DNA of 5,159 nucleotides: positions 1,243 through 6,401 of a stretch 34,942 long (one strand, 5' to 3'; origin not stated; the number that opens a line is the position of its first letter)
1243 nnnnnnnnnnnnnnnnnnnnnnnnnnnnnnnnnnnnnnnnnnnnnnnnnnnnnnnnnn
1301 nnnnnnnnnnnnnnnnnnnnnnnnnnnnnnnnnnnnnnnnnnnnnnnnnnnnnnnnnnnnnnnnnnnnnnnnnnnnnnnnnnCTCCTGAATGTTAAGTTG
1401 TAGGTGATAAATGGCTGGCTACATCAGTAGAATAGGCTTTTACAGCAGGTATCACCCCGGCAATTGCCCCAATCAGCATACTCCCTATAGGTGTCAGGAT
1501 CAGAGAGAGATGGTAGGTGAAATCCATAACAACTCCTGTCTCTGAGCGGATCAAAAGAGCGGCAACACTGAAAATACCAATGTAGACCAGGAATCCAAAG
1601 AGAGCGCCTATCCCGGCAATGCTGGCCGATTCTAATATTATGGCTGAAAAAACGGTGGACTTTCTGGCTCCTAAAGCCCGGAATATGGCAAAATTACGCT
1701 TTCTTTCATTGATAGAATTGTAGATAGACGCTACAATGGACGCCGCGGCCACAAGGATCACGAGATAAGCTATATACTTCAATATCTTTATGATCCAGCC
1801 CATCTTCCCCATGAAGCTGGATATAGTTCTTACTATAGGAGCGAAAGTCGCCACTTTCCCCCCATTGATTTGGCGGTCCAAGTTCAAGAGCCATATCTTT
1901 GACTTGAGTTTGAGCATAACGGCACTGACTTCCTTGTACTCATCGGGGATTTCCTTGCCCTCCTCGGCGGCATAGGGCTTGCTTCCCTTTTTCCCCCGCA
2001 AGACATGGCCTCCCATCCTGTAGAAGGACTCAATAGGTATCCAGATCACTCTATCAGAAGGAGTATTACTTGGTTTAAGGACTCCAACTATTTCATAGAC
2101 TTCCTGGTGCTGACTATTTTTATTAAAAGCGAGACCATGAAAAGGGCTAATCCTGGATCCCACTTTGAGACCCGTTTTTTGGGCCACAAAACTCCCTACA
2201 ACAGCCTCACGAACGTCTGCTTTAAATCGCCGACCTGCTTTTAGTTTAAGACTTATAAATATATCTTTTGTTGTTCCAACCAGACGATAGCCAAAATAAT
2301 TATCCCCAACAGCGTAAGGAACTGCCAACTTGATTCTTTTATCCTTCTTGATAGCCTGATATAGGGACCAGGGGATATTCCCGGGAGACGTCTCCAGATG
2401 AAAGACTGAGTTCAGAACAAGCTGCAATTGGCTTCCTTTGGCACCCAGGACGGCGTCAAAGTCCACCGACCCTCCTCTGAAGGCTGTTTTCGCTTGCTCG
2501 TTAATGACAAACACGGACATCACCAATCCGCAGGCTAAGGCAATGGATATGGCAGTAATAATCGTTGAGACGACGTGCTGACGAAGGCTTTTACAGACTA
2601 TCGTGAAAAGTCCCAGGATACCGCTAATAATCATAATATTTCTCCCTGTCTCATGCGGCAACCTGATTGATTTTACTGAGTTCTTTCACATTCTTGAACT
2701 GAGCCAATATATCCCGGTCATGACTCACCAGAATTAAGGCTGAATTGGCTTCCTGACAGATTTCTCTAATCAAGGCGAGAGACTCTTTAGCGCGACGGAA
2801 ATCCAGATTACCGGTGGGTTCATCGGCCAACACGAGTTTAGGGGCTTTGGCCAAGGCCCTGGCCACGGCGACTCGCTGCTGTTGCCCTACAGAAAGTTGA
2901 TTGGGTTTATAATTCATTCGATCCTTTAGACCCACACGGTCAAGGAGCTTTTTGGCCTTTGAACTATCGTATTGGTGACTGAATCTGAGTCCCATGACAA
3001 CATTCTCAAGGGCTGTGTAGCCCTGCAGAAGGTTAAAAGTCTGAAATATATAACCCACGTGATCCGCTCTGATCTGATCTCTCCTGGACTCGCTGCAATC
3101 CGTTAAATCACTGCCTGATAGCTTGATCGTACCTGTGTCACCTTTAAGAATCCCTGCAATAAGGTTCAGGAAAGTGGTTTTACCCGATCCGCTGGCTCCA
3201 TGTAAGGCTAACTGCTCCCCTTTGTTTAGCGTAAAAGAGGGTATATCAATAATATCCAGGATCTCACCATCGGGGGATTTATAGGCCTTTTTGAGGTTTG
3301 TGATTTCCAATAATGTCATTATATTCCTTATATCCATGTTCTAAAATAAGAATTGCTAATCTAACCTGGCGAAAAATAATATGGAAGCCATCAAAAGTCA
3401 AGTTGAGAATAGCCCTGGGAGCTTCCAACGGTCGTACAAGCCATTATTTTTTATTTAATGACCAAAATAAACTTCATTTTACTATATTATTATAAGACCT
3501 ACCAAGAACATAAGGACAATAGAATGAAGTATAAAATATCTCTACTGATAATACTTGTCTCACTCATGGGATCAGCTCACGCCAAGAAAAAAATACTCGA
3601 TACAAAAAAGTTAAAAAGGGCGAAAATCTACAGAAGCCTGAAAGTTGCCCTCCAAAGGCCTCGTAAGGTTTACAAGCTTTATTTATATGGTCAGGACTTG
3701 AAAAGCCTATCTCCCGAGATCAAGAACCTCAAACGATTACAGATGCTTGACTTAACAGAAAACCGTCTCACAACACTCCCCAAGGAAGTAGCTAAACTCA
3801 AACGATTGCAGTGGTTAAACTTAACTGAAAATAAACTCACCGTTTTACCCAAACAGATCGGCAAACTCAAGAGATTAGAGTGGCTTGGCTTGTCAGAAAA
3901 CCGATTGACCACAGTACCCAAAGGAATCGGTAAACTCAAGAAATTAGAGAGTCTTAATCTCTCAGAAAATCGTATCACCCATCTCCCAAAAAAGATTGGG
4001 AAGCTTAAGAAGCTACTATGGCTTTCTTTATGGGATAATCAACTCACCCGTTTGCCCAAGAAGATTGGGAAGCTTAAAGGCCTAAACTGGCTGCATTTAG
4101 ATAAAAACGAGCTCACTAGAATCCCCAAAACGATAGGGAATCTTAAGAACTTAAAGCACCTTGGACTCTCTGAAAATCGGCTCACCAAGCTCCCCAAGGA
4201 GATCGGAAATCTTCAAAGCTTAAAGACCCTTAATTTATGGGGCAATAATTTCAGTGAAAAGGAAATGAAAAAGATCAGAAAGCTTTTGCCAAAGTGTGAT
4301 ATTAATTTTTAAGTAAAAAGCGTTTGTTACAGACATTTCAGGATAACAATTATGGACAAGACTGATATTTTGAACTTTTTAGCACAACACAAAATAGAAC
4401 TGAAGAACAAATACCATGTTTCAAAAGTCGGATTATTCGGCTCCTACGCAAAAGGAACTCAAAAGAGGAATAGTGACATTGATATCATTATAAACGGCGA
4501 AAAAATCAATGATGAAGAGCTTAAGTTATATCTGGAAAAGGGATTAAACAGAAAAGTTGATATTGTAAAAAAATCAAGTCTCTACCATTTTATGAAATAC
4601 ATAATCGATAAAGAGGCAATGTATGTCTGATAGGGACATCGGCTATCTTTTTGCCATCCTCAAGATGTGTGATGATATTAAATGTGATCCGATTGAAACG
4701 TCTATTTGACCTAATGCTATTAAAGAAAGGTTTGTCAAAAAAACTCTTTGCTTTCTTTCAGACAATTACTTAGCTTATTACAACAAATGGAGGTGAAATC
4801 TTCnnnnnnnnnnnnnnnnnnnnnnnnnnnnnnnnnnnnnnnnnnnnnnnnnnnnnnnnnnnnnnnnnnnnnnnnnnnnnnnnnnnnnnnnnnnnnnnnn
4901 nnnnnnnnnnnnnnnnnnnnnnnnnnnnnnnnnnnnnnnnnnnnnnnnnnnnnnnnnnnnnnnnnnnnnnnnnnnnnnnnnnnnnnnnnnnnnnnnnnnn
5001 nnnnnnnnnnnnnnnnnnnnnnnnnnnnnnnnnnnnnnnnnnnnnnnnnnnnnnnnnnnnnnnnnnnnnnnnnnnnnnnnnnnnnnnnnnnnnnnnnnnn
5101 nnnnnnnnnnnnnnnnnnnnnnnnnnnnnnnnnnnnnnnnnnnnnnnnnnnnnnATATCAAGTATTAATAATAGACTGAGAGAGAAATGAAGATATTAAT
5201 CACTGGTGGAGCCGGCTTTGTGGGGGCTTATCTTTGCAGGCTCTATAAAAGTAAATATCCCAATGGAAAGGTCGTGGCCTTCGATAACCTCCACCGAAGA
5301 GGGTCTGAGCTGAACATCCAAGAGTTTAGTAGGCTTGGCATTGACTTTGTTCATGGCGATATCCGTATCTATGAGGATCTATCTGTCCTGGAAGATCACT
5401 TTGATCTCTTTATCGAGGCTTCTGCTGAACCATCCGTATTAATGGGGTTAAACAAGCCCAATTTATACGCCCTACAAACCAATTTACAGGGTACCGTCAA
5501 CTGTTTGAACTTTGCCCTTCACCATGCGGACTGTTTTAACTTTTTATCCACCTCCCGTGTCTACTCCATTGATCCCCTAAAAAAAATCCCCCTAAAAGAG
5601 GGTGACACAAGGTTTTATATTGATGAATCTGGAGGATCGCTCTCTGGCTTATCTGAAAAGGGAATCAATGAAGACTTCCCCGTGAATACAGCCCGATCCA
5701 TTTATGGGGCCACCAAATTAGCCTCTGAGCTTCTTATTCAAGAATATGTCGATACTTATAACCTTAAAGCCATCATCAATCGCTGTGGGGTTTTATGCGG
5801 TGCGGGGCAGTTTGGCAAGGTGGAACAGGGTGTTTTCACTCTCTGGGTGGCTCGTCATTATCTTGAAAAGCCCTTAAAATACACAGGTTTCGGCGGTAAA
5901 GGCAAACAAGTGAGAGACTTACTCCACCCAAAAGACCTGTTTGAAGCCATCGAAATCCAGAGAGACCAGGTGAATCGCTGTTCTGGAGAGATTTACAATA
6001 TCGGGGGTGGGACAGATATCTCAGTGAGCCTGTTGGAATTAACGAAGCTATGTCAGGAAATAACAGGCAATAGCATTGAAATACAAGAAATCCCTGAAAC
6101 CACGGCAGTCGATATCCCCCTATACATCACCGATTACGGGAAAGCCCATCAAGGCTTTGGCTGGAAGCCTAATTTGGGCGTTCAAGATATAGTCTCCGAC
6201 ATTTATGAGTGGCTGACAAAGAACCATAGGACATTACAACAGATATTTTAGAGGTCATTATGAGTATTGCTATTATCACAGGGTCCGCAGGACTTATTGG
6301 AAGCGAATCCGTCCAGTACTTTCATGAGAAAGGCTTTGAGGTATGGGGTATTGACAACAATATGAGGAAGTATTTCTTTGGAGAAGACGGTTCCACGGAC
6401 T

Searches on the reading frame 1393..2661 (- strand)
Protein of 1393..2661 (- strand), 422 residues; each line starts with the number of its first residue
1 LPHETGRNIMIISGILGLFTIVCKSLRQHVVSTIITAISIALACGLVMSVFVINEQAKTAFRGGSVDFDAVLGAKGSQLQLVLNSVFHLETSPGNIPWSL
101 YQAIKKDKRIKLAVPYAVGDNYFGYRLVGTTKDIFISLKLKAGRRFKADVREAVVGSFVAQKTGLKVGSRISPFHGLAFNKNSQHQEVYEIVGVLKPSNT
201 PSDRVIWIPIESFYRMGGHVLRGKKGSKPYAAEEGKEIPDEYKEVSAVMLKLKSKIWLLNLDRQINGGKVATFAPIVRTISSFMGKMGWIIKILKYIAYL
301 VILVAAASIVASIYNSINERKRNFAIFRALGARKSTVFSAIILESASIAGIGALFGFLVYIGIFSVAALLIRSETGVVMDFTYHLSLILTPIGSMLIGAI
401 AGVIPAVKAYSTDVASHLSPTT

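Call 44: search_protein_families(library=pfam, proteins=[window:1393-2661:-], max_evalue=0.001)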
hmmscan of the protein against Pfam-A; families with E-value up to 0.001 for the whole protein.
window:1393-2661:- (422 aa): 2 families
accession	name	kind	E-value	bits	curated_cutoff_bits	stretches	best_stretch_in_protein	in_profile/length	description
PF02687.27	FtsX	-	2.9e-14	53.6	25.5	1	297-412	3-118/120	FtsX-like permease C-terminal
PF12704.14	MacB_PCD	-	1.8e-12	48.4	27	1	33-216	1-180/207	MacB-like periplasmic core domain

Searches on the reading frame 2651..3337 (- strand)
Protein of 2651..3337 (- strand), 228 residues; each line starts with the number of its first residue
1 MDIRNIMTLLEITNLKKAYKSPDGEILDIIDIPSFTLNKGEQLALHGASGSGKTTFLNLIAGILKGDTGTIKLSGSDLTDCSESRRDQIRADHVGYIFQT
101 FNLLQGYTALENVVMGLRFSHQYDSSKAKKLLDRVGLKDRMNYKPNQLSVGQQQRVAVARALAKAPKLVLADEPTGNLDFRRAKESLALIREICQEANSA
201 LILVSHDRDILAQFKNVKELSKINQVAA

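Call 44: search_protein_families(library=pfam, proteins=[window:2651-3337:-], max_evalue=0.001)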
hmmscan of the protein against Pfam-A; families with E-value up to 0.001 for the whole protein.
window:2651-3337:- (228 aa): 3 families
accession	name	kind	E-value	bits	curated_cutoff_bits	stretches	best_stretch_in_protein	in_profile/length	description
PF00005.33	ABC_tran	-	1.8e-35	122.9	25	1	34-175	5-136/137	ABC transporter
PF13304.12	AAA_21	-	0.00016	22.3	27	0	145-207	235-299/304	AAA domain, putative AbiEii toxin, Type IV TA system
PF02463.25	SMC_N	-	0.0006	19.7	40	0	43-222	27-213/220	RecF/RecN/SMC N terminal domain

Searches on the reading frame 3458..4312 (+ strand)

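Call 44: search_protein_families(library=pfam, proteins=[window:3458-4312:+], max_evalue=0.001)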
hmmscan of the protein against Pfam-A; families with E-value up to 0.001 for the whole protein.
window:3458-4312:+ (284 aa): 5 families
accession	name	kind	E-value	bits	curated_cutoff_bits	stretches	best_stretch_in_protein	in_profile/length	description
PF23598.1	LRR_14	-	6.8e-47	160.4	40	4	155-235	41-119/353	Leucine-rich repeat region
PF13855.12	LRR_8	-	6.5e-44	148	27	5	116-173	2-61/61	Leucine rich repeat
PF12799.13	LRR_4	-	9.9e-24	83.3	27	3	230-266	1-36/44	Leucine Rich repeats (2 copies)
PF00560.39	LRR_1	-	7.9e-21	70.1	20.6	0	231-252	1-23/23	Leucine Rich Repeat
PF23211.1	LRR_LRWD1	-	2.2e-08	34.5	28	0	133-197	14-77/190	Leucine-rich repeat and WD repeat-containing protein 1, LRR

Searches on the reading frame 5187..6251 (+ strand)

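Call 44: search_protein_families(library=pfam, proteins=[window:5187-6251:+], max_evalue=0.001)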
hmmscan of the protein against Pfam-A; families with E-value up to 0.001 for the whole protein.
window:5187-6251:+ (354 aa): 5 families
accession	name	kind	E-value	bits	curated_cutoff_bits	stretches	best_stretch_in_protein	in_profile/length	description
PF01370.27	Epimerase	-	1e-30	107.4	20.9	1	3-273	1-240/240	NAD dependent epimerase/dehydratase family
PF16363.11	GDP_Man_Dehyd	-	1.2e-26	94.4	27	1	4-338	1-331/332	GDP-mannose 4,6 dehydratase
PF07993.18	NAD_binding_4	-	2.4e-11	43.7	20.1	1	88-218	101-222/258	Male sterility protein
PF01073.25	3Beta_HSD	-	3e-06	26.9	22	1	4-140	1-133/280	3-beta hydroxysteroid dehydrogenase/isomerase family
PF02719.21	Polysacc_synt_2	-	3.1e-05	23.7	20.2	0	3-122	1-128/293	Polysaccharide biosynthesis protein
